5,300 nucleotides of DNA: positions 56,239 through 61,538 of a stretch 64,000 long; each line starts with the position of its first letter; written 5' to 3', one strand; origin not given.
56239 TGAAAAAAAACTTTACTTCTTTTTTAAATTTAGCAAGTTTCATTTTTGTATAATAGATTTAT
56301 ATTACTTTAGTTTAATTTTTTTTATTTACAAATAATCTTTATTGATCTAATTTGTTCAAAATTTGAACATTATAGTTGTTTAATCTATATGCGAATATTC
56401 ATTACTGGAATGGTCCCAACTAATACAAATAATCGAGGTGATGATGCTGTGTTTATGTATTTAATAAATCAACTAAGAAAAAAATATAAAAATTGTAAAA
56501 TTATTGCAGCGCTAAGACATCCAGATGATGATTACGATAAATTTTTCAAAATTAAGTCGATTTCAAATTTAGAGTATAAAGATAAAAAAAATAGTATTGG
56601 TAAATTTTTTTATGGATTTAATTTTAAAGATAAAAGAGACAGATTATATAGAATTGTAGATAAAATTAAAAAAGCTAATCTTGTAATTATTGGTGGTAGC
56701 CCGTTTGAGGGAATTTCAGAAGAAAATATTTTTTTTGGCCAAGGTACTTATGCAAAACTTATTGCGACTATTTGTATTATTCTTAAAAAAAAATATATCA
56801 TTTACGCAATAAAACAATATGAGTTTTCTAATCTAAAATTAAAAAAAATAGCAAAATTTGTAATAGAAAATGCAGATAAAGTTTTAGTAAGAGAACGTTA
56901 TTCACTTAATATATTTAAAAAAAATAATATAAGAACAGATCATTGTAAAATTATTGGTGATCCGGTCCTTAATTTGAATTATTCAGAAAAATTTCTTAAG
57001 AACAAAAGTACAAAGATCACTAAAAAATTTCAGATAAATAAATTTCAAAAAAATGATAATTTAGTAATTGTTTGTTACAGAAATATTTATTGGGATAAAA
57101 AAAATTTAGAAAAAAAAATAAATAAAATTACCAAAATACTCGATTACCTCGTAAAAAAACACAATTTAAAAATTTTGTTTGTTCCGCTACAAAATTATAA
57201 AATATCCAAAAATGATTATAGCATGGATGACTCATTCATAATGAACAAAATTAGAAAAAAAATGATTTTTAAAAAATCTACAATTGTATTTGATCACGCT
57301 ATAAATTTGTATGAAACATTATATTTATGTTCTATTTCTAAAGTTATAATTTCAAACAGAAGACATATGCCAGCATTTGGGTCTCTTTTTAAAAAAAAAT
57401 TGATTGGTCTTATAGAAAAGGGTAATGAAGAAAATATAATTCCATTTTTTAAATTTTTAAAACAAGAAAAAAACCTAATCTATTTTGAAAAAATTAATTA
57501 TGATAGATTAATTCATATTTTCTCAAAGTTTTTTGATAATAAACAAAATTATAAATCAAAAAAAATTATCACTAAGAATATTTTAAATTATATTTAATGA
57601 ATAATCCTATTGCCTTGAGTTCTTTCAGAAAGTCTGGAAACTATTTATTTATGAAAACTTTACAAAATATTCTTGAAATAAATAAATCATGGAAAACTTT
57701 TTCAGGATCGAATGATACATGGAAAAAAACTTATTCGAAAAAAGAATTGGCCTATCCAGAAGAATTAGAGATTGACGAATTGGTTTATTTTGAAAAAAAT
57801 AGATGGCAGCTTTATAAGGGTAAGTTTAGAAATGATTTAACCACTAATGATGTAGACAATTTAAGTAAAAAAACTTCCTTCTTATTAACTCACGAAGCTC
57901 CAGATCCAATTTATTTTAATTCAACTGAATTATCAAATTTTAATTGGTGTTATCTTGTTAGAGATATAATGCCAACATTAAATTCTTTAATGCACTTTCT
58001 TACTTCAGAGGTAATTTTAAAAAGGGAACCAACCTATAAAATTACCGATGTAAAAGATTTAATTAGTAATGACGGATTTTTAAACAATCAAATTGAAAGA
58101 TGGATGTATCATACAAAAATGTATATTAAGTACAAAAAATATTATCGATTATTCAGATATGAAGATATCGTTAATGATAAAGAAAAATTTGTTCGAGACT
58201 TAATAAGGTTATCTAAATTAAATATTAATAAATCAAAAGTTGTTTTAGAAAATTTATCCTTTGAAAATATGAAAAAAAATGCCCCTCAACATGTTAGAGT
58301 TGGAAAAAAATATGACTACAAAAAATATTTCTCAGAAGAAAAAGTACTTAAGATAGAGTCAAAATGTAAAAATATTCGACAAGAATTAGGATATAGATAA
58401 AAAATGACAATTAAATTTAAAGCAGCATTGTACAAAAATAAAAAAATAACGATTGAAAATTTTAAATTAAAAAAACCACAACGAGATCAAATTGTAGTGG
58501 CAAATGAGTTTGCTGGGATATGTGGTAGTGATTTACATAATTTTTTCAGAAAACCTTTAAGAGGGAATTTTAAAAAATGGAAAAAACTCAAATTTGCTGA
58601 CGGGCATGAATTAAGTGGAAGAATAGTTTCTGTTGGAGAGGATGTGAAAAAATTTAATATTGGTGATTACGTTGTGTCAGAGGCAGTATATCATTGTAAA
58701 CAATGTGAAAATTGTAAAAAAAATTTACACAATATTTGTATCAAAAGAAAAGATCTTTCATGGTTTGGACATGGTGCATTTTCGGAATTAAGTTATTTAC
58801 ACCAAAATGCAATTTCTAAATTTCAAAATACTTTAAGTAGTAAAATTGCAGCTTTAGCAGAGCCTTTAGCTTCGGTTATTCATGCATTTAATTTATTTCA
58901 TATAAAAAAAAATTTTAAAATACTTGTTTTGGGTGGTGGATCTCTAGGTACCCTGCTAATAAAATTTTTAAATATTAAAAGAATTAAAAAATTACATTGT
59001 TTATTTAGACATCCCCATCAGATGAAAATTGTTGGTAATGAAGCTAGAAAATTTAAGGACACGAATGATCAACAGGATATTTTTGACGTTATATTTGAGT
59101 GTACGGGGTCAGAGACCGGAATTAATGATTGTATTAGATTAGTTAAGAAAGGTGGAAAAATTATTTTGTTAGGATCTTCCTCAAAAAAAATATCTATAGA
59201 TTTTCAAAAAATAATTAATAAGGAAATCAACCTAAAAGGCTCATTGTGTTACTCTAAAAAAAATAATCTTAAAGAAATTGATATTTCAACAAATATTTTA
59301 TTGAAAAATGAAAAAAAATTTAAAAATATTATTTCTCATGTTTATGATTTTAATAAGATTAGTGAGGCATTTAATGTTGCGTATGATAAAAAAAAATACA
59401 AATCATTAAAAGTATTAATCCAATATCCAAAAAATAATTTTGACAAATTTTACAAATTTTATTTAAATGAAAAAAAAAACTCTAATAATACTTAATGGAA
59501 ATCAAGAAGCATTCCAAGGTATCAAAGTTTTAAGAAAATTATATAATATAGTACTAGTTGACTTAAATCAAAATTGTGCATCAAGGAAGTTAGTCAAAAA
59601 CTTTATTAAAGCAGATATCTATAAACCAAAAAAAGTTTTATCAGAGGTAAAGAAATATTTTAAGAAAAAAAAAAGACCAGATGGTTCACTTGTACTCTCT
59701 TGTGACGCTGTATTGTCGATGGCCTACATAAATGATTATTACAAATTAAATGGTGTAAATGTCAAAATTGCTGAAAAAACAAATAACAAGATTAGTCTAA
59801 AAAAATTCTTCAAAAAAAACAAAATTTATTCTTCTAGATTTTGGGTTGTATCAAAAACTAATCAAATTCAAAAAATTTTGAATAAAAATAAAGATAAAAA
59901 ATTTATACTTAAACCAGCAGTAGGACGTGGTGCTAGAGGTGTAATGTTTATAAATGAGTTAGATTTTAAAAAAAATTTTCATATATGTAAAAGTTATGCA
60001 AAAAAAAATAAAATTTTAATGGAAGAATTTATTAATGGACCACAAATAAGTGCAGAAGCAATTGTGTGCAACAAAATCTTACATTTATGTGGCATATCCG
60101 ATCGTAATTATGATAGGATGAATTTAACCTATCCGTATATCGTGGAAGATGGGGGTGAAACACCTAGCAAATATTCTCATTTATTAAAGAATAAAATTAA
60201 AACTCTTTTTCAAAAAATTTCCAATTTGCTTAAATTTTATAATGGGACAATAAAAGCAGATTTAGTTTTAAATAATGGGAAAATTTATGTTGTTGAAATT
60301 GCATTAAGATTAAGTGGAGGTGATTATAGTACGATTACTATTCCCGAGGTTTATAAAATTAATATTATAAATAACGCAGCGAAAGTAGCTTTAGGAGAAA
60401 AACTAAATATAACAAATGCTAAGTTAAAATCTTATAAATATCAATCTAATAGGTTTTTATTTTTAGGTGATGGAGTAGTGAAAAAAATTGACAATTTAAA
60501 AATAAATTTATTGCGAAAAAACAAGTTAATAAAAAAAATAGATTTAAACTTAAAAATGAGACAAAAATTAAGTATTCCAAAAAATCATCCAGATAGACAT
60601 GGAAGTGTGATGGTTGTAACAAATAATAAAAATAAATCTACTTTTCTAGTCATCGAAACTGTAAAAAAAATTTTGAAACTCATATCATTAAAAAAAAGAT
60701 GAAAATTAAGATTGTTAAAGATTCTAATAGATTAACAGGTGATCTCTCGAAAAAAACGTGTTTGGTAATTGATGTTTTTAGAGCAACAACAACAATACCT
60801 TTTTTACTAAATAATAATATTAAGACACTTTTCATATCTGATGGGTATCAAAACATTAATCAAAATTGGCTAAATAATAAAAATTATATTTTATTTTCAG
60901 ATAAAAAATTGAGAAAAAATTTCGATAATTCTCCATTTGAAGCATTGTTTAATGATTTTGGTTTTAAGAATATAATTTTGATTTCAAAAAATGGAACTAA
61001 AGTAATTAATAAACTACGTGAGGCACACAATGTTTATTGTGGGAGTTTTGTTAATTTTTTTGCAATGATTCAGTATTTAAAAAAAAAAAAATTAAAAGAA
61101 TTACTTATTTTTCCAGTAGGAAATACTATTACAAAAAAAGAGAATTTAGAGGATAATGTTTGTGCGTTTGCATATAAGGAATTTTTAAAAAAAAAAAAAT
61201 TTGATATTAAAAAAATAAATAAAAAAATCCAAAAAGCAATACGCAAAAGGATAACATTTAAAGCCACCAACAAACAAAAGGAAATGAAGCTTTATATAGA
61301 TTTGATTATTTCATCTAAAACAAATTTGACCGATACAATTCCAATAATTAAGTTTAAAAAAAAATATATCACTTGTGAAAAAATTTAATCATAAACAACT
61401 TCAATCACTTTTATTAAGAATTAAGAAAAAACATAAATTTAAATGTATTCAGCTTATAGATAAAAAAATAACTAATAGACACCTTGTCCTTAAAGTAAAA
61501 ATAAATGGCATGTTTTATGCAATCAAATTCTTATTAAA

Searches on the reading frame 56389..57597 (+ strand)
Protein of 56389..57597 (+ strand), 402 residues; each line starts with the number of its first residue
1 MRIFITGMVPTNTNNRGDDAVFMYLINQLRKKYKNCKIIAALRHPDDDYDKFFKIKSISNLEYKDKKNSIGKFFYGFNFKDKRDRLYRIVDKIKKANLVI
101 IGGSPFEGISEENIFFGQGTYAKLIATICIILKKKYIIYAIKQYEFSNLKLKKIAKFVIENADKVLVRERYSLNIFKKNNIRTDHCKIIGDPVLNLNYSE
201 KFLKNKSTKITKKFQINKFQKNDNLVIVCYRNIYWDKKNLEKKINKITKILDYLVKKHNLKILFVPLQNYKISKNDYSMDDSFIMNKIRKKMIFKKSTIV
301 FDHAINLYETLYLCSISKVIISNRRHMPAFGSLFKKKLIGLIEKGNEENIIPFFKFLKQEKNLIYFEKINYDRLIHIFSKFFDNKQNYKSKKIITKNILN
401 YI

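Call 13: search_protein_families(library=pfam, proteins=[window:56389-57597:+])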
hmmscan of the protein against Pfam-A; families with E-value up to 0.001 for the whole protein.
window:56389-57597:+ (402 aa): 1 family
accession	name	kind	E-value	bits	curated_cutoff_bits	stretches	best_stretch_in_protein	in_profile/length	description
PF04230.19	PS_pyruv_trans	-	1.9e-18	67.8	25.3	1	15-341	1-276/280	Polysaccharide pyruvyl transferase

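Call 26: find_encoding_contigs(protein=window:56389-57597:+, flank=10000, max_places=10)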
Protein window:56389-57597:+ (402 aa): 5 contigs read that carry it; 5 places shown.
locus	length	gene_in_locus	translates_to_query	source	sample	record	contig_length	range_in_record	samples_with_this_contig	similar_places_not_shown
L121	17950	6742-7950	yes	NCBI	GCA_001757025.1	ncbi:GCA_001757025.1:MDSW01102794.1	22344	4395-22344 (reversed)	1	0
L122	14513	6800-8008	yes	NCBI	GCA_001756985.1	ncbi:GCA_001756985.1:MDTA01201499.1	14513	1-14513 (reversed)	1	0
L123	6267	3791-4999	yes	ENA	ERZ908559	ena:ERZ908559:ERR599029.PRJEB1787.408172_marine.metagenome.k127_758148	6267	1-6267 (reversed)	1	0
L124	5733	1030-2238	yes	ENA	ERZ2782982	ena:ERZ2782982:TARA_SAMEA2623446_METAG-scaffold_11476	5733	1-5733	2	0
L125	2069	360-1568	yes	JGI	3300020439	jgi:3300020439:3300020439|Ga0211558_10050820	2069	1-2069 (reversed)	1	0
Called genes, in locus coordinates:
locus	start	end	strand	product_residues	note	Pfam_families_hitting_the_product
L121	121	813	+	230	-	PF02348:CTP_transf_3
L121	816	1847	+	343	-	PF02353:CMAS (weak), PF02475:TRM5-TYW2_MTfase (faint), PF06325:PrmA (weak), PF13489:Methyltransf_23, PF13847:Methyltransf_31, PF08241:Methyltransf_11, PF08242:Methyltransf_12, PF13649:Methyltransf_25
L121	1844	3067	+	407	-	PF04230:PS_pyruv_trans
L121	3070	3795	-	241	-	PF00106:adh_short, PF08659:KR (faint), PF01370:Epimerase (weak), PF13561:adh_short_C2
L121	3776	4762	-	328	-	PF02779:Transket_pyr, PF17147:PFOR_II (faint), PF02780:Transketolase_C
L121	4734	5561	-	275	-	PF00456:Transketolase_N, PF13292:DXP_synthase_N (faint)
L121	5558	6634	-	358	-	-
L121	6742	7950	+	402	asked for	PF04230:PS_pyruv_trans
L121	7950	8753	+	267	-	-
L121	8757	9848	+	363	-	PF08240:ADH_N, PF16912:Glu_dehyd_C, PF00107:ADH_zinc_N, PF13602:ADH_zinc_N_2 (weak)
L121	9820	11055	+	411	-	PF02655:ATP-grasp_3, PF13535:ATP-grasp_4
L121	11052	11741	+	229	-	PF04029:2-ph_phosp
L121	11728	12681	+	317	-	PF01636:APH (weak)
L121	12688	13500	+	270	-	PF00456:Transketolase_N, PF13292:DXP_synthase_N (weak)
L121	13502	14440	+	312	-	PF02779:Transket_pyr, PF02780:Transketolase_C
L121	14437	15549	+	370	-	PF00465:Fe-ADH, PF13685:Fe-ADH_2 (faint), PF25137:ADH_Fe_C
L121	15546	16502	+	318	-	-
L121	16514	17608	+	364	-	PF27908:Lept_O_ant_chp1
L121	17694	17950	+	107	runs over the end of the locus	PF01047:MarR (faint), PF13412:HTH_24 (weak)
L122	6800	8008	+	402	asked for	PF04230:PS_pyruv_trans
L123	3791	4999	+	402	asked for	PF04230:PS_pyruv_trans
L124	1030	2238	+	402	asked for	PF04230:PS_pyruv_trans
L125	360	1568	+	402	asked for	PF04230:PS_pyruv_trans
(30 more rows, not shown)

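Call 31: find_homologous_proteins(query=window:56389-57597:+, max_evalue=1e-20)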
Query window:56389-57597:+ (402 aa): 16 proteins with E <= 1e-20 among 8000 candidates.
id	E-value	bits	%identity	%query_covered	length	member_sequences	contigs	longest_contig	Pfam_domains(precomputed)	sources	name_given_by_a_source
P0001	8.0e-255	863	100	100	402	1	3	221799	PF04230.20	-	-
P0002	3.0e-254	861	100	100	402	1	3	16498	PF04230.20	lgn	-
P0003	1.2e-252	856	100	100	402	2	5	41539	PF04230.20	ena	-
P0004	1.5e-252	856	99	100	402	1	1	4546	PF04230.20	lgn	-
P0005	5.6e-248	841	98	100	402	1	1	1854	PF04230.20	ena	-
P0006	1.7e-247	839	98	100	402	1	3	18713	PF04230.20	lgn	-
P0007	2.7e-222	756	99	89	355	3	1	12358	PF04230.20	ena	-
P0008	8.3e-149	514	98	60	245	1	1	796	PF04230.20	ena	-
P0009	1.0e-99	353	51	90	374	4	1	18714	PF04230.20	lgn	-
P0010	3.7e-97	344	49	94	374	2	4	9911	PF04230.20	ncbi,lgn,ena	-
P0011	1.9e-78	283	43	93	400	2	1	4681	PF04230.20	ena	-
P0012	3.7e-77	279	40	91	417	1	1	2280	PF04230.20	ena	-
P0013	6.4e-77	278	44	92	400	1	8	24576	PF04230.20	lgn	-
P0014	2.0e-67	246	53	57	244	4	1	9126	PF04230.20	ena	-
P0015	8.6e-41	159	31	99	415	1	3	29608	PF04230.20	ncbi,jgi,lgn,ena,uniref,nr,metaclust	ncbi:MAG: hypothetical protein US31_C0008G0016 [Berkelbacteria bacterium GW2011_GWA1_36_9]|uniref:Po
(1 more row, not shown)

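Call 32: find_encoding_contigs(protein=P0006, flank=10000, max_places=5)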
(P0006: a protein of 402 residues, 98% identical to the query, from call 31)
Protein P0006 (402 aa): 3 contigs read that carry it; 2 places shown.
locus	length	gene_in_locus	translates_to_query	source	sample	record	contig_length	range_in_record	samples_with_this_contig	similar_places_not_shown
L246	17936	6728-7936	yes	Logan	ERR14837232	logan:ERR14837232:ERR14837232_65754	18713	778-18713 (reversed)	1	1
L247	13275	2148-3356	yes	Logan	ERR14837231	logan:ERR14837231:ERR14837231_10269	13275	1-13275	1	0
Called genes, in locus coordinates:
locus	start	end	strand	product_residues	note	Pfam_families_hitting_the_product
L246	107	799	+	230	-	PF02348:CTP_transf_3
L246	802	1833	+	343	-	PF02353:CMAS (weak), PF02475:TRM5-TYW2_MTfase (faint), PF06325:PrmA (weak), PF13489:Methyltransf_23, PF13847:Methyltransf_31, PF08241:Methyltransf_11, PF08242:Methyltransf_12, PF13649:Methyltransf_25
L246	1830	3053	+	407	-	PF04230:PS_pyruv_trans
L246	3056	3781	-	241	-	PF00106:adh_short, PF01370:Epimerase (weak), PF13561:adh_short_C2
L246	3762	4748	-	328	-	PF02779:Transket_pyr, PF17147:PFOR_II (faint), PF02780:Transketolase_C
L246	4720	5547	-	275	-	PF00456:Transketolase_N, PF13292:DXP_synthase_N (faint)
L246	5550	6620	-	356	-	-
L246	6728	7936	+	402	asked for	PF04230:PS_pyruv_trans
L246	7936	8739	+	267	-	-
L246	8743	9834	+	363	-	PF08240:ADH_N, PF16912:Glu_dehyd_C, PF00107:ADH_zinc_N, PF13602:ADH_zinc_N_2 (weak)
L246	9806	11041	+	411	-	PF02655:ATP-grasp_3, PF13535:ATP-grasp_4 (weak)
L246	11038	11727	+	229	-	PF04029:2-ph_phosp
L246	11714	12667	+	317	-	PF01636:APH (weak)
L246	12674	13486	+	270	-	PF00456:Transketolase_N, PF13292:DXP_synthase_N (weak)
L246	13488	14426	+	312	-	PF02779:Transket_pyr, PF02780:Transketolase_C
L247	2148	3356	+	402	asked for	PF04230:PS_pyruv_trans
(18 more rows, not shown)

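Call 33: find_encoding_contigs(protein=P0009, flank=10000, max_places=4)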
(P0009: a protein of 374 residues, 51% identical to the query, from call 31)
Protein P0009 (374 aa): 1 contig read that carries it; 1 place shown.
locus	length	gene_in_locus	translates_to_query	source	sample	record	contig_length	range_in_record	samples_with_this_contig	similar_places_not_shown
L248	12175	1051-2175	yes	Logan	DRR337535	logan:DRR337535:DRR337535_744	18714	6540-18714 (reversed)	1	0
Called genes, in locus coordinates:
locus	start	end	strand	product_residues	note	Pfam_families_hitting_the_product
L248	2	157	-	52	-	?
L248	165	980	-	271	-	PF00456:Transketolase_N, PF13292:DXP_synthase_N (faint), PF00676:E1_dh (faint)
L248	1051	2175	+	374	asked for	PF04230:PS_pyruv_trans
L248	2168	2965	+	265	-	PF00685:Sulfotransfer_1 (weak)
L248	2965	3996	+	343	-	PF08240:ADH_N, PF16912:Glu_dehyd_C, PF01488:Shikimate_DH (weak), PF00107:ADH_zinc_N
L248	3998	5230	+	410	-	PF01071:GARS_A, PF02655:ATP-grasp_3, PF13535:ATP-grasp_4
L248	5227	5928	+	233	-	PF04029:2-ph_phosp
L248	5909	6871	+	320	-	-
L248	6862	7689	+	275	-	PF00456:Transketolase_N, PF13292:DXP_synthase_N (weak), PF09364:XFP_N (weak)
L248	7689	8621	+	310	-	PF02779:Transket_pyr, PF02780:Transketolase_C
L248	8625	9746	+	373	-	PF00465:Fe-ADH, PF13685:Fe-ADH_2, PF25137:ADH_Fe_C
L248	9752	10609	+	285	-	PF03102:NeuB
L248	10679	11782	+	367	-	-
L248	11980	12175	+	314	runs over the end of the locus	-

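Call 34: find_encoding_contigs(protein=P0010, flank=10000, max_places=4)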
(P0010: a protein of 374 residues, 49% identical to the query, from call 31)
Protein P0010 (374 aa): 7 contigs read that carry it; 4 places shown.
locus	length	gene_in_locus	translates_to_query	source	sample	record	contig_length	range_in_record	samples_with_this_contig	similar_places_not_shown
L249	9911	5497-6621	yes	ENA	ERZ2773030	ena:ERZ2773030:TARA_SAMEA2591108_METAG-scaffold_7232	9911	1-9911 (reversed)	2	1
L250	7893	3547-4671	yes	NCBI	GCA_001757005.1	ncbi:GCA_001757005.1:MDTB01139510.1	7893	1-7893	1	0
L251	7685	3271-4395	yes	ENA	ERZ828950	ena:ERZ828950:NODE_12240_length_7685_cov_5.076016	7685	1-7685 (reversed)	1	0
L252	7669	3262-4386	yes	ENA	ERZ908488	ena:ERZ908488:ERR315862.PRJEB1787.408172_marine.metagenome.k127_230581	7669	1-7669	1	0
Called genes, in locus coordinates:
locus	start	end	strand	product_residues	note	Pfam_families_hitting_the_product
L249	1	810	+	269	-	?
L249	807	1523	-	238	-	PF00106:adh_short, PF08659:KR (weak), PF01370:Epimerase (weak), PF13561:adh_short_C2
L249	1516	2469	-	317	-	PF02779:Transket_pyr, PF02780:Transketolase_C, PF17147:PFOR_II (weak)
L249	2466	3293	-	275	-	PF00456:Transketolase_N, PF13292:DXP_synthase_N (faint), PF00676:E1_dh (faint)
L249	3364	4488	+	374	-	PF04230:PS_pyruv_trans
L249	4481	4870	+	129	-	-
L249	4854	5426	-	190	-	PF00456:Transketolase_N, PF13292:DXP_synthase_N (faint), PF00676:E1_dh (weak)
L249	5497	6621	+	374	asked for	PF04230:PS_pyruv_trans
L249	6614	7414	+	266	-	-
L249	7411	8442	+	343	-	PF08240:ADH_N, PF16912:Glu_dehyd_C, PF01488:Shikimate_DH (weak), PF00107:ADH_zinc_N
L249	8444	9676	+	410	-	PF01071:GARS_A, PF02655:ATP-grasp_3, PF13535:ATP-grasp_4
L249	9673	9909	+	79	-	?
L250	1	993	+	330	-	?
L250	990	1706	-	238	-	PF00106:adh_short, PF08659:KR (weak), PF01370:Epimerase (weak), PF13561:adh_short_C2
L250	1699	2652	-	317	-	PF02779:Transket_pyr, PF02780:Transketolase_C, PF17147:PFOR_II (weak)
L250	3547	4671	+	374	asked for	PF04230:PS_pyruv_trans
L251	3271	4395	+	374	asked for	PF04230:PS_pyruv_trans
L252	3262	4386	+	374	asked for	PF04230:PS_pyruv_trans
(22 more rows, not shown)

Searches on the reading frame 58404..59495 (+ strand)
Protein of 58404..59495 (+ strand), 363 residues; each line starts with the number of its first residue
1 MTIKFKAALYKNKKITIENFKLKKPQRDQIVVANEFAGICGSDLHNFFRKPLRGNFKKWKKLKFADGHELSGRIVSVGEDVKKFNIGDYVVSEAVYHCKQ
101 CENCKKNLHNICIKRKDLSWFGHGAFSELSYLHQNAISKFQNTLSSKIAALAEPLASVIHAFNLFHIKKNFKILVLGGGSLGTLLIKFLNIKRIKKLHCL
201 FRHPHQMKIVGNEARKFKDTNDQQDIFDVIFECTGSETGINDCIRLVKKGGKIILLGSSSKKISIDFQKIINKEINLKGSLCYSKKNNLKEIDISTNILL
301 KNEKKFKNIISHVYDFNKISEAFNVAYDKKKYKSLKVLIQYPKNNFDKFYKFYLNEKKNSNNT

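Call 13: search_protein_families(library=pfam, proteins=[window:58404-59495:+])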
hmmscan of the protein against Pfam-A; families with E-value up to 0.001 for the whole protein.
window:58404-59495:+ (363 aa): 5 families
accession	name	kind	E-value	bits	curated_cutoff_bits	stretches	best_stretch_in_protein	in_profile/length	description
PF08240.17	ADH_N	-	1.6e-19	70.5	23.5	1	27-139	2-101/104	Alcohol dehydrogenase GroES-like domain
PF16912.11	Glu_dehyd_C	-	3.9e-12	46.5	34.9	1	150-329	5-204/211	Glucose dehydrogenase C-terminus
PF00107.32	ADH_zinc_N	-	6.5e-12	46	31.8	1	225-291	57-122/129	Zinc-binding dehydrogenase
PF13602.12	ADH_zinc_N_2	-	8.4e-06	27.2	27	1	222-324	19-121/134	Zinc-binding dehydrogenase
PF01488.26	Shikimate_DH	-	0.00029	21.4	24.3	1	169-240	11-89/138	Shikimate / quinate 5-dehydrogenase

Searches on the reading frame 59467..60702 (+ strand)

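Call 14: search_protein_families(library=pfam, proteins=[window:59467-60702:+])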
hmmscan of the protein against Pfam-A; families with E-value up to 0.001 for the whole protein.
window:59467-60702:+ (411 aa): 5 families
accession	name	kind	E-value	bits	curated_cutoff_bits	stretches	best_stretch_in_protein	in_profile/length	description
PF02655.19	ATP-grasp_3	-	1.2e-14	55.2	23.2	1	106-284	2-159/160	ATP-grasp domain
PF13535.11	ATP-grasp_4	-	8.9e-08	32.3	27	1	145-284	4-155/160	ATP-grasp domain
PF01071.24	GARS_A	-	2.8e-05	24.5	27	1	108-205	3-105/194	Phosphoribosylglycinamide synthetase, ATP-grasp (A) domain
PF02786.22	CPSase_L_D2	-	0.00014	21.9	19.8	1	146-315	41-210/211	Carbamoyl-phosphate synthase L chain, ATP binding domain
PF02222.28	ATP-grasp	-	0.00065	19.8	27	0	114-190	2-77/179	ATP-grasp domain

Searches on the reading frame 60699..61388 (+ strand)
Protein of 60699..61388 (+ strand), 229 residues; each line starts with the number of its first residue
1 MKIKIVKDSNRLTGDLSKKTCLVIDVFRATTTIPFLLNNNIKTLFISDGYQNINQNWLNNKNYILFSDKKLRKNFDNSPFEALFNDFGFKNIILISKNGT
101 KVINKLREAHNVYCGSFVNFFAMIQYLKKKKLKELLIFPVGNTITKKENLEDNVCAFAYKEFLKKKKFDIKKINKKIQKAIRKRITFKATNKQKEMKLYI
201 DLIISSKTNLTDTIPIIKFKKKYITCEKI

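Call 14: search_protein_families(library=pfam, proteins=[window:60699-61388:+])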
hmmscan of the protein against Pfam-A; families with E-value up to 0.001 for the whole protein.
window:60699-61388:+ (229 aa): 1 family
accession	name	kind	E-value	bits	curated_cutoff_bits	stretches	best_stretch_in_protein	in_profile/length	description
PF04029.19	2-ph_phosp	-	7.3e-28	97.7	26.4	1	16-218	11-224/226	2-phosphosulpholactate phosphatase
